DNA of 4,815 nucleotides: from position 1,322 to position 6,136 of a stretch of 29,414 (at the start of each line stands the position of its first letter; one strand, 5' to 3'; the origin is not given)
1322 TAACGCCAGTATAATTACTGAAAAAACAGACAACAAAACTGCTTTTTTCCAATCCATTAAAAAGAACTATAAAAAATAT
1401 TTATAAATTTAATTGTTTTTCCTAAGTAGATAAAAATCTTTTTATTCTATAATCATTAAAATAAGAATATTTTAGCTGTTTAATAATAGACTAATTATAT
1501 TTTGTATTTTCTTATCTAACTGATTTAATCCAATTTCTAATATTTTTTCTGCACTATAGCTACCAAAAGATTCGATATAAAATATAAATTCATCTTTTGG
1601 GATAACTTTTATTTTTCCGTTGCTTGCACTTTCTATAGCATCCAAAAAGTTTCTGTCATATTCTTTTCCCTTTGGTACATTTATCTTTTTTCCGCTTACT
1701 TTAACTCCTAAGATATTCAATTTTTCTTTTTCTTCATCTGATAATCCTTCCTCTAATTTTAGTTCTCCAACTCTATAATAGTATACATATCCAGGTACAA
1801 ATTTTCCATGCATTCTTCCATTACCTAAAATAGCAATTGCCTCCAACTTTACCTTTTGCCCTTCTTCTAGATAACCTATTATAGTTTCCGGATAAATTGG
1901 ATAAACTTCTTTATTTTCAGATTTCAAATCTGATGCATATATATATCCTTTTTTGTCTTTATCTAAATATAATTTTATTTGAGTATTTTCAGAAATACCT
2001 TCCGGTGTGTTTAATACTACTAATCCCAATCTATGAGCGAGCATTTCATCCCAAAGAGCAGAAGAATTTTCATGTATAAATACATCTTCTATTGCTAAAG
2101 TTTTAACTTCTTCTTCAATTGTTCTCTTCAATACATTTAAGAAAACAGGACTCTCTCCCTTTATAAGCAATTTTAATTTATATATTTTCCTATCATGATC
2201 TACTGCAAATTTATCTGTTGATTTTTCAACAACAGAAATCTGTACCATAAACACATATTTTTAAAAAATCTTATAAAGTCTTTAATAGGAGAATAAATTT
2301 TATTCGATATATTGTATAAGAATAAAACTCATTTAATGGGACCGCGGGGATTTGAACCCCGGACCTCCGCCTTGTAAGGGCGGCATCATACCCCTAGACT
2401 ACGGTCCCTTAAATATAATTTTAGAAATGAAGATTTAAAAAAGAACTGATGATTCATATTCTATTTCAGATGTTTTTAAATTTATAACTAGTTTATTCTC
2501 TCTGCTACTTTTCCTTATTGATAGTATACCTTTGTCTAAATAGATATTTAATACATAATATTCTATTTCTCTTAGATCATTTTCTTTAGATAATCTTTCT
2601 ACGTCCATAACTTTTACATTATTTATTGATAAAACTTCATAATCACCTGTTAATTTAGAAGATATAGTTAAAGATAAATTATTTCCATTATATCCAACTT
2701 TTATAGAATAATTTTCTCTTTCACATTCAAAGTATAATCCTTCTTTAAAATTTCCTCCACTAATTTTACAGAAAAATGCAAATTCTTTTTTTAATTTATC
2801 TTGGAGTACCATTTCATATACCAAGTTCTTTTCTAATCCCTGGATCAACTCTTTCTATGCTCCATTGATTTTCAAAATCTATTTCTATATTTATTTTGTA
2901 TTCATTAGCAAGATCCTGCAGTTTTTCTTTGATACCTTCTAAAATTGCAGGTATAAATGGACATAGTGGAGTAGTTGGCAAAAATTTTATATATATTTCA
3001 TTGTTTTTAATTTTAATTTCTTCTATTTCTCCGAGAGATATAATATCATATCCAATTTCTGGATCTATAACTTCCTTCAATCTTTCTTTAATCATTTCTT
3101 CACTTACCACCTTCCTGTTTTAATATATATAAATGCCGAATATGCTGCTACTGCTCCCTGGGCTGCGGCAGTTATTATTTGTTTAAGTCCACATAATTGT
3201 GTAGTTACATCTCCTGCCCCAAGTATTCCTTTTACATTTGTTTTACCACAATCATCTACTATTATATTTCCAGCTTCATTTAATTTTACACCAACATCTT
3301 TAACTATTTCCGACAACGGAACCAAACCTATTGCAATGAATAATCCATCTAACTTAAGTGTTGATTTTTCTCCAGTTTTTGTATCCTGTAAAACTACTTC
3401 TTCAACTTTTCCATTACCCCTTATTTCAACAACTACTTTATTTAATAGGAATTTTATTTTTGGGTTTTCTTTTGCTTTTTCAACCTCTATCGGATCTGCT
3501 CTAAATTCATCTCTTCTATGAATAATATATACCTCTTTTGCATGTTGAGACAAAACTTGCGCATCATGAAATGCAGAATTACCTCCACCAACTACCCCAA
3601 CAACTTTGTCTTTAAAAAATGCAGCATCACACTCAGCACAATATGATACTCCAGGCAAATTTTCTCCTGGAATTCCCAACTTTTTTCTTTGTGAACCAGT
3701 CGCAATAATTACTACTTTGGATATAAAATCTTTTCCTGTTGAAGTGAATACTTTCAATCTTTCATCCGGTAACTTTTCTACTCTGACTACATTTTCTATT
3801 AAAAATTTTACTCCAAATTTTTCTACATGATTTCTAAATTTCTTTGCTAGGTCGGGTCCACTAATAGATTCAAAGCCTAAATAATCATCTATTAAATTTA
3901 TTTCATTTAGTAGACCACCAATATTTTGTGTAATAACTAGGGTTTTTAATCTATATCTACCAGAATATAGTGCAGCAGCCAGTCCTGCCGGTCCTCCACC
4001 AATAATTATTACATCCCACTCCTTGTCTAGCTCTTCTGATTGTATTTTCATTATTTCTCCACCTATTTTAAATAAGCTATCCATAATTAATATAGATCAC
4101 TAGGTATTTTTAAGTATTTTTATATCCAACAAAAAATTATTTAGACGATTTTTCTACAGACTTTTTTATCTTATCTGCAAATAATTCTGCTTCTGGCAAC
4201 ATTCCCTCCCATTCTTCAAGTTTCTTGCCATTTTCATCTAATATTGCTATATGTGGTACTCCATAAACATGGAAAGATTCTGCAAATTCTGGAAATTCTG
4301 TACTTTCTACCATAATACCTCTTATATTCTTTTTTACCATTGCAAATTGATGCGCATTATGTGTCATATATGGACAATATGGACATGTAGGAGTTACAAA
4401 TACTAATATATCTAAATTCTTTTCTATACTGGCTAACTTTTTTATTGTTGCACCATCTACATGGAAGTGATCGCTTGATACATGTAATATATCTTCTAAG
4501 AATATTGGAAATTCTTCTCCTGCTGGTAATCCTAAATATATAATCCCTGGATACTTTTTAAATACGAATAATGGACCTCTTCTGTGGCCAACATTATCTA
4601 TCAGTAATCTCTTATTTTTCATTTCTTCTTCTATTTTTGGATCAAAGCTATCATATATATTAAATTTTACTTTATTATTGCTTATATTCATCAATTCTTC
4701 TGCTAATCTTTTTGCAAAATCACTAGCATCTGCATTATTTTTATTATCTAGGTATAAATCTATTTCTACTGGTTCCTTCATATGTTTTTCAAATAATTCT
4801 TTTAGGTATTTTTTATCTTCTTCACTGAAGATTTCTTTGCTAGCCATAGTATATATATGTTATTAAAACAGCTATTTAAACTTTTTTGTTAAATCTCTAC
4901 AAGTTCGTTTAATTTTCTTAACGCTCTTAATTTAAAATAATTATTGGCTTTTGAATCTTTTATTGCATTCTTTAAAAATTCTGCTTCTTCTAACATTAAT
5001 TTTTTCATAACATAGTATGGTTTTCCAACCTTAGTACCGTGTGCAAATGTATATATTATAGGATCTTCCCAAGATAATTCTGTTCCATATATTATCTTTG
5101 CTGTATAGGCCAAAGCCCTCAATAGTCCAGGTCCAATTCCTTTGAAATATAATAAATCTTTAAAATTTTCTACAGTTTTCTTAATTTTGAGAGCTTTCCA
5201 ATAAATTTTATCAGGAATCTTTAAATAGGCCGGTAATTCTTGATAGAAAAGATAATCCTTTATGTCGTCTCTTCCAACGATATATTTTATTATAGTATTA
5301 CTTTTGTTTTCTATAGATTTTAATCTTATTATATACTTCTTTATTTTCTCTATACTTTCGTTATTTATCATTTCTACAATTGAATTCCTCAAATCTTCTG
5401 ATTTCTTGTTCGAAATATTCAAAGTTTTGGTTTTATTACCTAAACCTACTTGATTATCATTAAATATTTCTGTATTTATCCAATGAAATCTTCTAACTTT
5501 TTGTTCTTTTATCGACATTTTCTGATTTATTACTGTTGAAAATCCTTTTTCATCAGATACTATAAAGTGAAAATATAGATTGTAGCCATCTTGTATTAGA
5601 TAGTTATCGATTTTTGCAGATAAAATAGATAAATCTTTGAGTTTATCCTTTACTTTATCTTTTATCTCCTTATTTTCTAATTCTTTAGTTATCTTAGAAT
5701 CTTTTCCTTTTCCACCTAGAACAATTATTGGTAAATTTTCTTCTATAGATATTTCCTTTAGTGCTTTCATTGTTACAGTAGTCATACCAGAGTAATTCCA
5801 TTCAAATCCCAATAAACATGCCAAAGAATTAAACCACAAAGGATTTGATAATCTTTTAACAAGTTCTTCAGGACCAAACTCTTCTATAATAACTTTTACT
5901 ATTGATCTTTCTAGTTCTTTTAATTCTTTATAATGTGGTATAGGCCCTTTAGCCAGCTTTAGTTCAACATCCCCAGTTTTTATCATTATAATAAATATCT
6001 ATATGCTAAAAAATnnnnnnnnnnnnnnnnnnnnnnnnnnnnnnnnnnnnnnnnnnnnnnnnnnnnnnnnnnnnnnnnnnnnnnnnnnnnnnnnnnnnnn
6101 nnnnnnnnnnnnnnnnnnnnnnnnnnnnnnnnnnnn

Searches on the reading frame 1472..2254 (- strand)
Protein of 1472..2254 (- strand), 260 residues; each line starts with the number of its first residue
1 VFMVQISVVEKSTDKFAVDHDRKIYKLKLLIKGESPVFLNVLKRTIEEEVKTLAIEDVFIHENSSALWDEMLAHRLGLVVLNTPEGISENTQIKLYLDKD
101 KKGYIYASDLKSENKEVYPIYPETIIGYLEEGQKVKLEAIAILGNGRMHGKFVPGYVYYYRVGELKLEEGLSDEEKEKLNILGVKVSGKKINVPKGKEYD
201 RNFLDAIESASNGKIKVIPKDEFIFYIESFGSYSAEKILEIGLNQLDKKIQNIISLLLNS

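Call 60: search_protein_families(library=pfam, proteins=[window:1472-2254:-], max_evalue=0.0001)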
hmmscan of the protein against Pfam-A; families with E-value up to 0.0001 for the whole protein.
window:1472-2254:- (260 aa): 2 families
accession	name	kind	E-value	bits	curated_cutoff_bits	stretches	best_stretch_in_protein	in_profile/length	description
PF01000.31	RNA_pol_A_bac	-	2.2e-11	44.4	33.9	1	84-151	35-101/119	RNA polymerase Rpb3/RpoA insert domain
PF01193.29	RNA_pol_L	-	2.9e-09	37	24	1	29-249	2-73/74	RNA polymerase Rpb3/Rpb11 dimerisation domain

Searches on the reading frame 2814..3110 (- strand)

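Call 60: search_protein_families(library=pfam, proteins=[window:2814-3110:-], max_evalue=0.0001)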
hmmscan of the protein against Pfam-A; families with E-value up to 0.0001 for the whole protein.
window:2814-3110:- (98 aa): 1 family
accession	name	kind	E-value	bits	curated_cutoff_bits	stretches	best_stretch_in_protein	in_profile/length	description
PF01883.24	FeS_assembly_P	-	3.2e-16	59.8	23.5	1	4-75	1-71/73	Iron-sulfur cluster assembly protein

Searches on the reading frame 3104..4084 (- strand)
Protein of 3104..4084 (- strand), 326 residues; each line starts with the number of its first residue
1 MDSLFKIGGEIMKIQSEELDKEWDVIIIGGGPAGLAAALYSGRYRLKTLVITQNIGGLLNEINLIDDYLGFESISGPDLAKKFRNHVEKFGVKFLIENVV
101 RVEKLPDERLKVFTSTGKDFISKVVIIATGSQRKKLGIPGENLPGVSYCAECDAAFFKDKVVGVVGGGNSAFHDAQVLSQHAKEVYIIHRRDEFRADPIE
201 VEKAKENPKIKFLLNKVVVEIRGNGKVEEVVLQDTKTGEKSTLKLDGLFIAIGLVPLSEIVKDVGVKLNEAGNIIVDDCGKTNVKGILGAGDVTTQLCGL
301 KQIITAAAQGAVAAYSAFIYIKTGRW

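Call 60: search_protein_families(library=pfam, proteins=[window:3104-4084:-], max_evalue=0.0001)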
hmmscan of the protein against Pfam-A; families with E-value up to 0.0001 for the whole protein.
window:3104-4084:- (326 aa): 12 families
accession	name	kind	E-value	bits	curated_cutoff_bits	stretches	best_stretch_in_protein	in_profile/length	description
PF07992.20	Pyr_redox_2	-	1.4e-47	163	26.1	1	24-310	2-291/291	Pyridine nucleotide-disulphide oxidoreductase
PF13738.12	Pyr_redox_3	-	1e-21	77.9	30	1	72-290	76-304/305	Pyridine nucleotide-disulphide oxidoreductase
PF00070.33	Pyr_redox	-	6.1e-16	59.1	22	1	162-234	2-81/82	Pyridine nucleotide-disulphide oxidoreductase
PF03486.20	HI0933_like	-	7.8e-08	32.5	50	0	24-53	2-31/244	HI0933-like protein Rossmann domain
PF01134.28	GIDA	-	1.8e-06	27.7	22.1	1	24-58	1-35/391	Glucose inhibited division protein A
PF01266.30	DAO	-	3.6e-06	27.2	27.9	0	24-54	1-31/353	FAD dependent oxidoreductase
PF01946.23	Thi4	-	4.4e-06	26.5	26.2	0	16-55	9-51/235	Thi4 family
PF12831.13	FAD_oxidored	-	4.9e-06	26.5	27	0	24-58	1-37/416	FAD dependent oxidoreductase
PF05834.18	Lycopene_cycl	-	9.9e-06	25.3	23.4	0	24-51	1-30/380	Lycopene cyclase protein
PF00890.30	FAD_binding_2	-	3.1e-05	23.8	20.4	0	24-53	1-30/414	FAD binding domain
PF01494.25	FAD_binding_3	-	4.2e-05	23.4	22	0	23-51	2-30/349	FAD binding domain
PF13450.12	NAD_binding_8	-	7.5e-05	23.4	21.9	0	27-63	1-39/68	NAD(P)-binding Rossmann-like domain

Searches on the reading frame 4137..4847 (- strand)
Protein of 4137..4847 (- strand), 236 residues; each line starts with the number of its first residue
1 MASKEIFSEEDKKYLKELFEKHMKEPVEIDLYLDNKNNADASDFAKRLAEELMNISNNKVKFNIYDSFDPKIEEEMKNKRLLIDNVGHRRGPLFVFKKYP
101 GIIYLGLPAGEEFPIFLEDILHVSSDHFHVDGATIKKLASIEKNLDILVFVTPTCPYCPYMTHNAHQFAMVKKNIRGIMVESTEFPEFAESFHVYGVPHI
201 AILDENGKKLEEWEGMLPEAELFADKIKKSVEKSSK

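Call 60: search_protein_families(library=pfam, proteins=[window:4137-4847:-], max_evalue=0.0001)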
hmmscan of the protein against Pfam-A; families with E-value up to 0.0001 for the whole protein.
window:4137-4847:- (236 aa): 4 families
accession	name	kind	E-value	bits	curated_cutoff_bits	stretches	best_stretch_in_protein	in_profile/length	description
PF13192.12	Thioredoxin_3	-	9.4e-11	42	24.8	1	146-205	2-58/76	Thioredoxin domain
PF13098.12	Thioredoxin_2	-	2.7e-07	31.3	27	1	147-222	9-100/104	Thioredoxin-like domain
PF23357.1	DUF7088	-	1.9e-06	28.4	27.8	0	21-79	16-76/105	Domain of unknown function (DUF7088)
PF00085.26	Thioredoxin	-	3.1e-06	27.6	23.5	1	142-224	17-99/103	Thioredoxin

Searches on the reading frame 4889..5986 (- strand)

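Call 60: search_protein_families(library=pfam, proteins=[window:4889-5986:-], max_evalue=0.0001)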
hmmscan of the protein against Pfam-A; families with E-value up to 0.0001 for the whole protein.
window:4889-5986:- (365 aa): 1 family
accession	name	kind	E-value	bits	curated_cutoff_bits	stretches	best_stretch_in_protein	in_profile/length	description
PF05559.16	DUF763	-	3.9e-84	283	35.5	1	7-326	3-319/319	Protein of unknown function (DUF763)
